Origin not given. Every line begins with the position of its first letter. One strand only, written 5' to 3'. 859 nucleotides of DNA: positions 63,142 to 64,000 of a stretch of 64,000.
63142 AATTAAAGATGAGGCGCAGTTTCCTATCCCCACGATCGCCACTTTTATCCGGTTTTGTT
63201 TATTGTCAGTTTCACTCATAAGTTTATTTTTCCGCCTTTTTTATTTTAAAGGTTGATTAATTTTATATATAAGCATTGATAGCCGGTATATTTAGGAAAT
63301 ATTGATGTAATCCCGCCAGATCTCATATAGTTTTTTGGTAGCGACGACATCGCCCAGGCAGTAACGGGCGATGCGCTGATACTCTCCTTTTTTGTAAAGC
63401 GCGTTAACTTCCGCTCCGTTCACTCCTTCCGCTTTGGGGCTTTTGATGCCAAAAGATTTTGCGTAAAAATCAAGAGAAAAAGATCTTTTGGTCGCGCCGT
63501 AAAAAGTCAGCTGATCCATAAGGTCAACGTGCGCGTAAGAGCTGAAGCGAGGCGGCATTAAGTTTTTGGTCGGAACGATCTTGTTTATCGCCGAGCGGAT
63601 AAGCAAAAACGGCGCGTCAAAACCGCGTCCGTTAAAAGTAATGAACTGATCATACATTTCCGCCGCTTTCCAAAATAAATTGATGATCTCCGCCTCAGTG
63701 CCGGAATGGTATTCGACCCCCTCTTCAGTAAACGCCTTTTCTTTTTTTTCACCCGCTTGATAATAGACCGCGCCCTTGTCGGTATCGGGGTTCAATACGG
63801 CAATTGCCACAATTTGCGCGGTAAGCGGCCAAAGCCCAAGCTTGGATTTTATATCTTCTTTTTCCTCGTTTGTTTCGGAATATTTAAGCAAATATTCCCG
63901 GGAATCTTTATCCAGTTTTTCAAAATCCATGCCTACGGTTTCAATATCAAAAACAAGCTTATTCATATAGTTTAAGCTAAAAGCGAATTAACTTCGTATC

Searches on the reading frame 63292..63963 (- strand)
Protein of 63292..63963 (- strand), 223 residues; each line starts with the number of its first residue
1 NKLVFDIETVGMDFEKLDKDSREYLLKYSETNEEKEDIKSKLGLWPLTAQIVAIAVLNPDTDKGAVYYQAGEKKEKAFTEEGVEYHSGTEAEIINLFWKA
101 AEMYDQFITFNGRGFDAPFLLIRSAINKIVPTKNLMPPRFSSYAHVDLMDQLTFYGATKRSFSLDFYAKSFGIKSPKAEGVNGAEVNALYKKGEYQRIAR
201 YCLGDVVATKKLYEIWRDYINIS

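Call 60: search_protein_families(library=pfam, proteins=[window:63292-63963:-], max_evalue=0.001)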
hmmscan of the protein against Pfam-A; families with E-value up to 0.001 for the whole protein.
window:63292-63963:- (223 aa): 2 families
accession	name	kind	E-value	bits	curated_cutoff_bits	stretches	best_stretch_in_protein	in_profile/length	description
PF10108.15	DNA_pol_B_exo2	-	9.3e-23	81.5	24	1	74-213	21-170/213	Predicted 3'-5' exonuclease related to the exonuclease domain of PolB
PF13482.12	RNase_H_2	-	1.9e-14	54.4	22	1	79-216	33-164/165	RNase_H superfamily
